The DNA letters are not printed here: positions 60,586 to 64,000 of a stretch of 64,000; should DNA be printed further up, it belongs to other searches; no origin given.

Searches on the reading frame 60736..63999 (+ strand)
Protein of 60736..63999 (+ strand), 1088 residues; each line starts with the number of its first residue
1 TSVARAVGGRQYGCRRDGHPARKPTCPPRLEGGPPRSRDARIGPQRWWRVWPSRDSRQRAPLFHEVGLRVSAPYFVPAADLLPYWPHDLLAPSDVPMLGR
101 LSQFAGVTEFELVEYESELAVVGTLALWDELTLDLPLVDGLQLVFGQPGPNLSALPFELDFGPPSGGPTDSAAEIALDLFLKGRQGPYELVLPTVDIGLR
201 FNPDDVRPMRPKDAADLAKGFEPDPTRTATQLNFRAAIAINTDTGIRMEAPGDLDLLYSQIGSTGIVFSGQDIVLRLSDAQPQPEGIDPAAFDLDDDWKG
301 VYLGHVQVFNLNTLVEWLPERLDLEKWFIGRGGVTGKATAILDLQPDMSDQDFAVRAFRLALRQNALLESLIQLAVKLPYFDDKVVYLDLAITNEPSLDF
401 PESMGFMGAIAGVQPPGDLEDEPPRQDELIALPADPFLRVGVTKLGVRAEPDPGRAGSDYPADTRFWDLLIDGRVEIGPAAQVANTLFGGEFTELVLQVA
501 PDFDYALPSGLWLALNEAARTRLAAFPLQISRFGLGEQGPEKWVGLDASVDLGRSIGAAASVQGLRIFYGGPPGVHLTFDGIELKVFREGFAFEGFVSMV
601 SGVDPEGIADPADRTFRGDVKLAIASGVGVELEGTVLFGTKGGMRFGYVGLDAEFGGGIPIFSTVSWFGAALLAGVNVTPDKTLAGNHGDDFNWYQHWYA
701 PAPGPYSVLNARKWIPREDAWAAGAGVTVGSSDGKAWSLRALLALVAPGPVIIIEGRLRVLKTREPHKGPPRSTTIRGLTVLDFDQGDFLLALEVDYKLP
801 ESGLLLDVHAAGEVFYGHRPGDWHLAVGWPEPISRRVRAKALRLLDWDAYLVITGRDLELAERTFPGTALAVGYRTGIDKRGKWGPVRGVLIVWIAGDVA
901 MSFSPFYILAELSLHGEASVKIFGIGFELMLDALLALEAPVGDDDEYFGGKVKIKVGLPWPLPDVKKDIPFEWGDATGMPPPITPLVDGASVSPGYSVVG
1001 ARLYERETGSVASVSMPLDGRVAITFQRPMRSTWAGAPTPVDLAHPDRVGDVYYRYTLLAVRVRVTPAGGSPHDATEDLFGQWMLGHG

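Call 11: search_protein_families(library=pfam, proteins=[window:60736-63999:+], max_evalue=0.001)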
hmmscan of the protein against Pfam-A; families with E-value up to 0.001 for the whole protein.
window:60736-63999:+ (1088 aa): 0 families

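Call 31: find_homologous_proteins(query=window:60736-63999:+, max_evalue=1e-10)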
Query window:60736-63999:+ (1088 aa): 49 proteins with E <= 1e-10 among 8000 candidates.
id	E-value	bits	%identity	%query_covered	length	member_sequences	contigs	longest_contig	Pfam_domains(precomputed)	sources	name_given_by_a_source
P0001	0.0e+0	2322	100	94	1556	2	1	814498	-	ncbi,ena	-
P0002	0.0e+0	1967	84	93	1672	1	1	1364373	-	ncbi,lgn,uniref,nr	ncbi:hypothetical protein SAMN04487846_1055 [Microbacterium sp. cf046]|uniref:hypothetical protein n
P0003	0.0e+0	1960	83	94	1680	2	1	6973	-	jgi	jgi:hypothetical protein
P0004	0.0e+0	1958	83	94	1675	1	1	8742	-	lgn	-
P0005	0.0e+0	1952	83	94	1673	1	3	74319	-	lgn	-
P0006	0.0e+0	1936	82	94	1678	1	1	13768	-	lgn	-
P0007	0.0e+0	1930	82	94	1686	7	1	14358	PF20248.4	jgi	jgi:hypothetical protein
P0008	0.0e+0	1920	83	91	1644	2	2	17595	-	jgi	jgi:hypothetical protein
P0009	0.0e+0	1919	81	93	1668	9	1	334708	-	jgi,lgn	jgi:hypothetical protein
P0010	0.0e+0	1905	80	94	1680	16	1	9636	-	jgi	jgi:hypothetical protein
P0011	0.0e+0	1904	81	94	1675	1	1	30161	-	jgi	jgi:hypothetical protein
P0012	0.0e+0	1899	83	91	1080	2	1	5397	-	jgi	jgi:hypothetical protein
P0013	0.0e+0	1894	81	94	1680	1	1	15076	-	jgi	jgi:hypothetical protein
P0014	0.0e+0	1888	80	94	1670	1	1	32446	-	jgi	jgi:hypothetical protein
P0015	0.0e+0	1881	80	94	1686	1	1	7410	-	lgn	-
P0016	0.0e+0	1879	79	94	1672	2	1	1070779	-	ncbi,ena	-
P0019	0.0e+0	1863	77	94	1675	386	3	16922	-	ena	-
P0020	0.0e+0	1862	79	94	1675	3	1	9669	-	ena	-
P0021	0.0e+0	1850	79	94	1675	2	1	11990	-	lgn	-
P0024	0.0e+0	1834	77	94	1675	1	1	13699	-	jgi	jgi:hypothetical protein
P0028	0.0e+0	1797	76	94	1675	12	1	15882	-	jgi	-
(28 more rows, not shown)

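Call 32: find_encoding_contigs(protein=P0001, flank=10000, max_places=3)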
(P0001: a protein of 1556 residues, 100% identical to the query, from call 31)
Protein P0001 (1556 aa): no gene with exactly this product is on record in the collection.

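Call 34: find_encoding_contigs(protein=P0016, flank=10000, max_places=2)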
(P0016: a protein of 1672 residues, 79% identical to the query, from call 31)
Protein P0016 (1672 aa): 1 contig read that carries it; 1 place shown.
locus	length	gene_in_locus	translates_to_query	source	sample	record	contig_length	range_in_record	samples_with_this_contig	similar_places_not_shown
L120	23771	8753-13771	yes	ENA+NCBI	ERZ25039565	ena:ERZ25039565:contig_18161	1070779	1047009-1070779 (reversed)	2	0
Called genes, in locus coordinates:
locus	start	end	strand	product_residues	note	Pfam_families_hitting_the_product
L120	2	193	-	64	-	?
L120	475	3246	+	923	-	PF13191:AAA_16, PF08281:Sigma70_r4_2 (faint), PF00196:GerE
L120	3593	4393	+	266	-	PF05368:NmrA (faint), PF13460:NAD_binding_10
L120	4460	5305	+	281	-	PF12697:Abhydrolase_6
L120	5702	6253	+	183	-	PF12697:Abhydrolase_6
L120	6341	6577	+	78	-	-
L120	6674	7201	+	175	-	-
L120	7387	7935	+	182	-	-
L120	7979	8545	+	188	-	-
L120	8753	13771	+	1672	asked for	-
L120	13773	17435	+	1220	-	-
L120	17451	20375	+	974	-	PF13091:PLDc_2 (weak), PF00614:PLDc (weak)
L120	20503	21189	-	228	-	PF18306:LDcluster4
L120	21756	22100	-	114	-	-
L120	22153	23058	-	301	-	-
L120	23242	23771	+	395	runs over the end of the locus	-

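Call 79: list_cluster_members(proteins=[P0001])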
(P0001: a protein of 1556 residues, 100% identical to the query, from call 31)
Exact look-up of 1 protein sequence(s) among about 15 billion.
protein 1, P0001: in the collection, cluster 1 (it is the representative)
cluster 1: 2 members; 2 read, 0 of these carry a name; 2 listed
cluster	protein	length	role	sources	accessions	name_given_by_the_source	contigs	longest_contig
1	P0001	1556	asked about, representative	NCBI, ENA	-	-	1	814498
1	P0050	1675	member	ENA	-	-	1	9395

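Call 80: search_protein_families(library=pfam, proteins=[P0001], max_evalue=0.01)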
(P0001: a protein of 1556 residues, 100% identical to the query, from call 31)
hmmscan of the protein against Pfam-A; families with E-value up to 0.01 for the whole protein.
P0001 (1556 aa): 0 families

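Call 87: find_encoding_contigs(protein=P0050, flank=10000, max_places=2)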
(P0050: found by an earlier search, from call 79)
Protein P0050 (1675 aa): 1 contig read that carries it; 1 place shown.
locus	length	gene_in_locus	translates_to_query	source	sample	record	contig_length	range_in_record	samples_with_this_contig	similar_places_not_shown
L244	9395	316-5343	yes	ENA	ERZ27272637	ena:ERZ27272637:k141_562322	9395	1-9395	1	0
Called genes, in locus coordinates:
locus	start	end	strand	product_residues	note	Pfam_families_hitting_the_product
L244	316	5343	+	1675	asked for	-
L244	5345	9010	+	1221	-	-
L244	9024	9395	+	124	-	?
